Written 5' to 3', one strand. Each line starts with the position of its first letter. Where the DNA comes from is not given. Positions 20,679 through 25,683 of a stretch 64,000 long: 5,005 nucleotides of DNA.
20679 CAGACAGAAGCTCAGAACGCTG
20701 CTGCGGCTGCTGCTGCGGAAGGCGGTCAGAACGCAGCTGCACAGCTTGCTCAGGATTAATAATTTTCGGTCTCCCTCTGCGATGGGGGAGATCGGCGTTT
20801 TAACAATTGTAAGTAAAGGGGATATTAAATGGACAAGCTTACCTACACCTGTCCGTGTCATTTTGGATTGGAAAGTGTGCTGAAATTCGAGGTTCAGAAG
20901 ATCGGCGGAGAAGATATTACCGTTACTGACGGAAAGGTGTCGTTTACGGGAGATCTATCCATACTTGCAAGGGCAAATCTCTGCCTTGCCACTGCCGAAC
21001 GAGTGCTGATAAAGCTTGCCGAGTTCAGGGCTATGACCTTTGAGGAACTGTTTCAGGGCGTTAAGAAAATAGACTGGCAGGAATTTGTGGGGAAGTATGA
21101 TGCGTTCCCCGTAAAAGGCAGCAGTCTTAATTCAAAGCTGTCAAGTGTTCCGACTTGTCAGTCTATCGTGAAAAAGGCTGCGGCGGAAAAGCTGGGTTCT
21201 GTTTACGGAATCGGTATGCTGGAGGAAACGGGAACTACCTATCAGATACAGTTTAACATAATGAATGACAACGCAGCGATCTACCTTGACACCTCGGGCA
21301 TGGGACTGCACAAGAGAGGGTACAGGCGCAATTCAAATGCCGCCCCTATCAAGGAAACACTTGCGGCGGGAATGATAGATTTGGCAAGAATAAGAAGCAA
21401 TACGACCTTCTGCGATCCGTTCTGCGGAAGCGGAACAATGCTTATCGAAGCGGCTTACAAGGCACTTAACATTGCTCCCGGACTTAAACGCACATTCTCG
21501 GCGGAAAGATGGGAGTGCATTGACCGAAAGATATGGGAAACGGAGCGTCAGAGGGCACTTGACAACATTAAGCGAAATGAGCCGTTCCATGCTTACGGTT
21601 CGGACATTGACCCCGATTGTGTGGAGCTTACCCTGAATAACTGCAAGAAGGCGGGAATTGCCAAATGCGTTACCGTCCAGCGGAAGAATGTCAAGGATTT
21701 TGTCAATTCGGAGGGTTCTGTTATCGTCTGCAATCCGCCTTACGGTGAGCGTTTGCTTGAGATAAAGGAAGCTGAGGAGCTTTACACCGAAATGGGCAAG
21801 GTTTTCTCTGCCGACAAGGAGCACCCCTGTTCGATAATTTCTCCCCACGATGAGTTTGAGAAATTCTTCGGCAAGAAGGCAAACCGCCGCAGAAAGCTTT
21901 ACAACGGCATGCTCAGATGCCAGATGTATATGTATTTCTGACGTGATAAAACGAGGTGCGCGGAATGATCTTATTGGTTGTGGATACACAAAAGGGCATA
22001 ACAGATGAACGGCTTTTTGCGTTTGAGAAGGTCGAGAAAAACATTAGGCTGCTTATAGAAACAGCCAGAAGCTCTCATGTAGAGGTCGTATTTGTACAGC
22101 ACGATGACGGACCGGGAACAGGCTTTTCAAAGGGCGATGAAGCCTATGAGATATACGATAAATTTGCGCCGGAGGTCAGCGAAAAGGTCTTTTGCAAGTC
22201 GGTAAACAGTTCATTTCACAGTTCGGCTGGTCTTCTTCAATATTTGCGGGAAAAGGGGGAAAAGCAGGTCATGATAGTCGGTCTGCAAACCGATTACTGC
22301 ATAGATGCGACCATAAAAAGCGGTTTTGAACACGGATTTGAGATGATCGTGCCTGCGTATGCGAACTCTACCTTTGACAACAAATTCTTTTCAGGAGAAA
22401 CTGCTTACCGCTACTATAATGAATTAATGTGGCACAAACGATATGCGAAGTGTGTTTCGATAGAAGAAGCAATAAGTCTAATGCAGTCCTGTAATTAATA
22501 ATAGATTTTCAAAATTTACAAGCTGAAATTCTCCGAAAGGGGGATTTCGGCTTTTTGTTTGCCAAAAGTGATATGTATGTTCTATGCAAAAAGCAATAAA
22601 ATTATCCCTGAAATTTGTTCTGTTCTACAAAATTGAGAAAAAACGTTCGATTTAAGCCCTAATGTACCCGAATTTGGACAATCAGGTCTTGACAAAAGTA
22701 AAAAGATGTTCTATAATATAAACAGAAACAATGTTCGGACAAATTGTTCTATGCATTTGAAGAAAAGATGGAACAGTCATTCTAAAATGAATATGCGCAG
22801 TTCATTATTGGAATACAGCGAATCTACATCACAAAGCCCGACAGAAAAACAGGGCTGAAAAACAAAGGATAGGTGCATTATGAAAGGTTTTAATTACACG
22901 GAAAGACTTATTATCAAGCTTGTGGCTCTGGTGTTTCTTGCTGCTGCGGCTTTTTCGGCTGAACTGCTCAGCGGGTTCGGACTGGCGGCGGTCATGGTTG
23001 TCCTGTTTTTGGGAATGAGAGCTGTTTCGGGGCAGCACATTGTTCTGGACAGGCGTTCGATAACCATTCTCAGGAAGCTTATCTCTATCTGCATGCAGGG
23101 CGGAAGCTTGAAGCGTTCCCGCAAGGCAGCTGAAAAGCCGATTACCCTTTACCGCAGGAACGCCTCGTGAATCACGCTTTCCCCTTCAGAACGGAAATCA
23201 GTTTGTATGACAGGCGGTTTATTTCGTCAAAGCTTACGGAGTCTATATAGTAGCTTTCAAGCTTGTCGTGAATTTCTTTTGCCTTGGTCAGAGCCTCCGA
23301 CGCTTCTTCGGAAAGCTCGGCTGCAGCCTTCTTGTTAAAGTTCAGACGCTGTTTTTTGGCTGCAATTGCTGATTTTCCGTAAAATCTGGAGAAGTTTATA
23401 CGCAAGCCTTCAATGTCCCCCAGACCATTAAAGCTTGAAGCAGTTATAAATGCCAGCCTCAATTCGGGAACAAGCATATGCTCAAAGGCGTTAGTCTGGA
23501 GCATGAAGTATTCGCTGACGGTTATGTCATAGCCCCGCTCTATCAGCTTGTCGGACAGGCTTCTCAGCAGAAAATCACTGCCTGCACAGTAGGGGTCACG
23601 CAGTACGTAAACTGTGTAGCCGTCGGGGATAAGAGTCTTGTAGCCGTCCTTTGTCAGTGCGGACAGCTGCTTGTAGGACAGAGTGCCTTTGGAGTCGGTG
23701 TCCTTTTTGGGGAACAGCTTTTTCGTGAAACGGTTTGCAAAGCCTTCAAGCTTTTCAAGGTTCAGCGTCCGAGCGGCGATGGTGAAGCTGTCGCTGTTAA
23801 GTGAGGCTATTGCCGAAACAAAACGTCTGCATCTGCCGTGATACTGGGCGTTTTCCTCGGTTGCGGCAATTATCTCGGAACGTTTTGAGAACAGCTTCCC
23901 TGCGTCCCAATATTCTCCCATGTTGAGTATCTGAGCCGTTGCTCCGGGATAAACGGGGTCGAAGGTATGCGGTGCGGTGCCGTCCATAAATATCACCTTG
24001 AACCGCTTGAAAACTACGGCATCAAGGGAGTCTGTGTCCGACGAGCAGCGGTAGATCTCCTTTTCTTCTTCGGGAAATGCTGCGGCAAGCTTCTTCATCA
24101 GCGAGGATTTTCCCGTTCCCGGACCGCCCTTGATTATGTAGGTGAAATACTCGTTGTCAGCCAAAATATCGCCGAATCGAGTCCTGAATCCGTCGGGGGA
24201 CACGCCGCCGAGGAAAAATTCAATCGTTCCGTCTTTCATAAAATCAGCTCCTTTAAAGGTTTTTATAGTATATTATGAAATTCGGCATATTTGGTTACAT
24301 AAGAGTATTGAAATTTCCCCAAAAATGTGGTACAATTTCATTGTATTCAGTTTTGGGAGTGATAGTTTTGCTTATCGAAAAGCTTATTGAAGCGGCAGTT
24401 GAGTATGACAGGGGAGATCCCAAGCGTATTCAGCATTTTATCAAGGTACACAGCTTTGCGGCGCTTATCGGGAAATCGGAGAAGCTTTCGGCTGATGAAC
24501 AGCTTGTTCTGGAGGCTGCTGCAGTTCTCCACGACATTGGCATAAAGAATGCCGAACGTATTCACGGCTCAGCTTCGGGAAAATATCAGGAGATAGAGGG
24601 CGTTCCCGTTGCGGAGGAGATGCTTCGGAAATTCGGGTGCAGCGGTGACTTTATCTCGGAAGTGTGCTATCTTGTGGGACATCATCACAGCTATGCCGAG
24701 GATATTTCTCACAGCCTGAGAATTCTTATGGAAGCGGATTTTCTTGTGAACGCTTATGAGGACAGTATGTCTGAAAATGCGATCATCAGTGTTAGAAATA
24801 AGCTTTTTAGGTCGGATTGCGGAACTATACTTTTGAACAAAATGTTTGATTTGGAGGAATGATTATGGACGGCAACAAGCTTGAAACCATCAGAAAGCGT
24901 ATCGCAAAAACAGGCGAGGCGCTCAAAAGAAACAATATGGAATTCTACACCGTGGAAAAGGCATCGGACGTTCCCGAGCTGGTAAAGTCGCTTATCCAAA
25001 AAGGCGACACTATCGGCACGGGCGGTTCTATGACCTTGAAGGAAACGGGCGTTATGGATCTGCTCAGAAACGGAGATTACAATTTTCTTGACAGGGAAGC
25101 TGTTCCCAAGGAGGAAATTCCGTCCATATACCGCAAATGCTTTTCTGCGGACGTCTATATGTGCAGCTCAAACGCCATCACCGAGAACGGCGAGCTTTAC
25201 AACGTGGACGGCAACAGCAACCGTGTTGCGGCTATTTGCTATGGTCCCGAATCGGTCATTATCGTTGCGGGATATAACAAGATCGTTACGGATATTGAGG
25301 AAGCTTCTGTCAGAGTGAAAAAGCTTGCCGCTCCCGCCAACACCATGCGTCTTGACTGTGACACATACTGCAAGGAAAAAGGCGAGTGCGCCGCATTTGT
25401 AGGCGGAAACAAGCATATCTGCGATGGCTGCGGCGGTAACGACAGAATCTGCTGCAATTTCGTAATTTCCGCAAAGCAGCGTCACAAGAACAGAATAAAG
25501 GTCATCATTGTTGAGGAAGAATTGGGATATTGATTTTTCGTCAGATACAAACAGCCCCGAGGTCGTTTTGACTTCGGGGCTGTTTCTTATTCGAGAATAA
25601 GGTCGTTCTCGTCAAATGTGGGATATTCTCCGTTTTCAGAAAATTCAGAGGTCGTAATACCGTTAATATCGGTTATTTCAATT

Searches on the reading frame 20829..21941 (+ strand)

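Call 18: search_protein_families(library=pfam, proteins=[window:20829-21941:+], max_evalue=0.00001)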
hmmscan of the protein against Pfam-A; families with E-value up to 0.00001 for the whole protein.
window:20829-21941:+ (370 aa): 3 families
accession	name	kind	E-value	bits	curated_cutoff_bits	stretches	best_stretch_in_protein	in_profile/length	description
PF01170.24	UPF0020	-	1.5e-45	155.7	22.3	1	163-366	1-195/197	RMKL-like, methyltransferase domain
PF22020.1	RlmL_1st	-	3.4e-20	72.2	27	1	6-60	2-55/55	RlmL ferredoxin-like domain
PF02926.22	THUMP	-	1.2e-09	38.8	20.6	1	70-154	3-84/84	THUMP domain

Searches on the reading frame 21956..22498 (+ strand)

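Call 81: search_protein_families(library=pfam, proteins=[window:21956-22498:+], max_evalue=0.00001)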
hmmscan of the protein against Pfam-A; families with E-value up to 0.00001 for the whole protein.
window:21956-22498:+ (180 aa): 1 family
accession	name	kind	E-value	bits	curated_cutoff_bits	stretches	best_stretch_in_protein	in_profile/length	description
PF00857.26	Isochorismatase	-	2.3e-25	90.1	27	1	5-142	2-153/175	Isochorismatase domain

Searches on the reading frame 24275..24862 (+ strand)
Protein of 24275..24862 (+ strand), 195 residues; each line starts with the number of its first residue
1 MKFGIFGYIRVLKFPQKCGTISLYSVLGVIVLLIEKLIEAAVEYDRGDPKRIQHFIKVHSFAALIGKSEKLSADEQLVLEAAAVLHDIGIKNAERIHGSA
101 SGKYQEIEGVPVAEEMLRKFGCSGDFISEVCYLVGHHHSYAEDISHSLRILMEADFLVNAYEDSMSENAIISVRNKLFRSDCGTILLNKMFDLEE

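Call 18: search_protein_families(library=pfam, proteins=[window:24275-24862:+], max_evalue=0.00001)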
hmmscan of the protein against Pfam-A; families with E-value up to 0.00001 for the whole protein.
window:24275-24862:+ (195 aa): 1 family
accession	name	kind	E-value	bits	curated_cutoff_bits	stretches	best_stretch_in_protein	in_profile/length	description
PF01966.28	HD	-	3e-08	34.4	22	1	51-157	1-113/116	HD domain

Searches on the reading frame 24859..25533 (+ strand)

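Call 18: search_protein_families(library=pfam, proteins=[window:24859-25533:+], max_evalue=0.00001)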
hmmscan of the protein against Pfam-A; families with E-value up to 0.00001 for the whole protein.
window:24859-25533:+ (224 aa): 1 family
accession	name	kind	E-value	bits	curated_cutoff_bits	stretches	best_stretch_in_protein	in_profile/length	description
PF02589.21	LUD_dom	-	1.8e-47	162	22.6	1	16-218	2-189/189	LUD domain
